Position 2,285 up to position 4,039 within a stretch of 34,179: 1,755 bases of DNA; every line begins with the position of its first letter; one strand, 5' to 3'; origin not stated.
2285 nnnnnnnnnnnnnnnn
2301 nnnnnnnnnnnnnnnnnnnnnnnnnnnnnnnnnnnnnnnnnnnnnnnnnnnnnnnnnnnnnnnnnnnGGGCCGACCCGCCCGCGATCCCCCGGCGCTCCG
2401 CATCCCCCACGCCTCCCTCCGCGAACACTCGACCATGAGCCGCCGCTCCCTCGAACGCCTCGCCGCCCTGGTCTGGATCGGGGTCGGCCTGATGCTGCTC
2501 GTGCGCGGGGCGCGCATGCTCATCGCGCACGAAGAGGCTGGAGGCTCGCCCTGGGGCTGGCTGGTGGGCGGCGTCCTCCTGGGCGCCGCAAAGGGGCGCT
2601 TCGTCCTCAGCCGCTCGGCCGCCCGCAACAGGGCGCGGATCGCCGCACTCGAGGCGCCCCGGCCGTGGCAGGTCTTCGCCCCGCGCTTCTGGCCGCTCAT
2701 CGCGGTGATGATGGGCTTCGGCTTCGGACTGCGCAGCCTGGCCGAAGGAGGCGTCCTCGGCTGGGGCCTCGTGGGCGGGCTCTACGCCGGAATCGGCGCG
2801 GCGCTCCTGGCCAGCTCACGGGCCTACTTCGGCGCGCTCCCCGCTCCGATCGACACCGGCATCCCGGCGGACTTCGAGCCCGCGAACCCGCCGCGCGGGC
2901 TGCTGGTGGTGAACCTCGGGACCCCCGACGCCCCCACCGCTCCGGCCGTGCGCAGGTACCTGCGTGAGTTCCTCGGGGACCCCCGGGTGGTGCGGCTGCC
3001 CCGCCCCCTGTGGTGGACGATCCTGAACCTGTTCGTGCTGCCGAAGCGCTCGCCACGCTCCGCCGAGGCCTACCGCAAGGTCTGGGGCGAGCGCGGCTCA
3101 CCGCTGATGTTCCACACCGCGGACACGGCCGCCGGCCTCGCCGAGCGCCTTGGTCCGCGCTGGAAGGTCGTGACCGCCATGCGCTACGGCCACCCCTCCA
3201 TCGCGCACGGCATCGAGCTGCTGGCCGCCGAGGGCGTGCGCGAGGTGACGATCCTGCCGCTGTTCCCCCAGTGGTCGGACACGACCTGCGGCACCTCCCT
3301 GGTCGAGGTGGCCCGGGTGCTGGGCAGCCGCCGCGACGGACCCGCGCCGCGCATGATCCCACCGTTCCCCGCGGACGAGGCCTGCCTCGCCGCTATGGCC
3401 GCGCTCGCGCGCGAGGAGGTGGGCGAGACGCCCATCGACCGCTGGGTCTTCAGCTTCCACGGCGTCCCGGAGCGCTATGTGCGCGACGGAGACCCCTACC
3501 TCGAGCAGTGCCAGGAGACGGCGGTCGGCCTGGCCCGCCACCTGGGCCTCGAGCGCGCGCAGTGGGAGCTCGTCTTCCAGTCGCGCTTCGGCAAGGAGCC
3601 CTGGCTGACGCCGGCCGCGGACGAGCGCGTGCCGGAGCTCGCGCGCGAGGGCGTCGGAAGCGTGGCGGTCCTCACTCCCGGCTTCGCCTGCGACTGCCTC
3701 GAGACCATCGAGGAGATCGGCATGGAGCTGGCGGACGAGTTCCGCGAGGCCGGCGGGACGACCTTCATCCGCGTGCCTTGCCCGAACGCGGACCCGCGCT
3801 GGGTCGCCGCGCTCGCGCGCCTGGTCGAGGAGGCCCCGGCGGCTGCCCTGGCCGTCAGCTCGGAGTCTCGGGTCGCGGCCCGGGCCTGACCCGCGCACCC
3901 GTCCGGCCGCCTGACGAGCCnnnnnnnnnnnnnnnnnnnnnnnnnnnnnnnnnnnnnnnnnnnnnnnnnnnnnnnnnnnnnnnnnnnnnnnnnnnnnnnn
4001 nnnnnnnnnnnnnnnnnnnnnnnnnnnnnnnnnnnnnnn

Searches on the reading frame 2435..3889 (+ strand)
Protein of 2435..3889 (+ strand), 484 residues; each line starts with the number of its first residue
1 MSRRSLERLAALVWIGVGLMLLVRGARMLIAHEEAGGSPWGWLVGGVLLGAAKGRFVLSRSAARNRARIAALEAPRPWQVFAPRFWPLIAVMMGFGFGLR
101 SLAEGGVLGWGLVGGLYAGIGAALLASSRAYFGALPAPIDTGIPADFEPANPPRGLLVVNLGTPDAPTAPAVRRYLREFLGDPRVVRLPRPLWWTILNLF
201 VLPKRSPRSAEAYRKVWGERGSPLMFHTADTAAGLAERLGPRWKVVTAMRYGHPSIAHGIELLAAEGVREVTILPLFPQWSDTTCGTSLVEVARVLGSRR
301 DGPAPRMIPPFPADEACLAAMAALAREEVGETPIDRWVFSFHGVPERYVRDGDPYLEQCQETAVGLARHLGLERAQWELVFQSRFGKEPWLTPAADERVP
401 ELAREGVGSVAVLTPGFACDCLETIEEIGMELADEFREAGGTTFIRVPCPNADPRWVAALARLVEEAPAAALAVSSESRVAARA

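Call 26: search_protein_families(library=pfam, proteins=[window:2435-3889:+], max_evalue=0.001)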
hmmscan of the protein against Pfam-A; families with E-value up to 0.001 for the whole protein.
window:2435-3889:+ (484 aa): 1 family
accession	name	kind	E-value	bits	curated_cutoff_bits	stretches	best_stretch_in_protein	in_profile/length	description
PF00762.24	Ferrochelatase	-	3.5e-99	332.2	27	1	154-466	2-315/317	Ferrochelatase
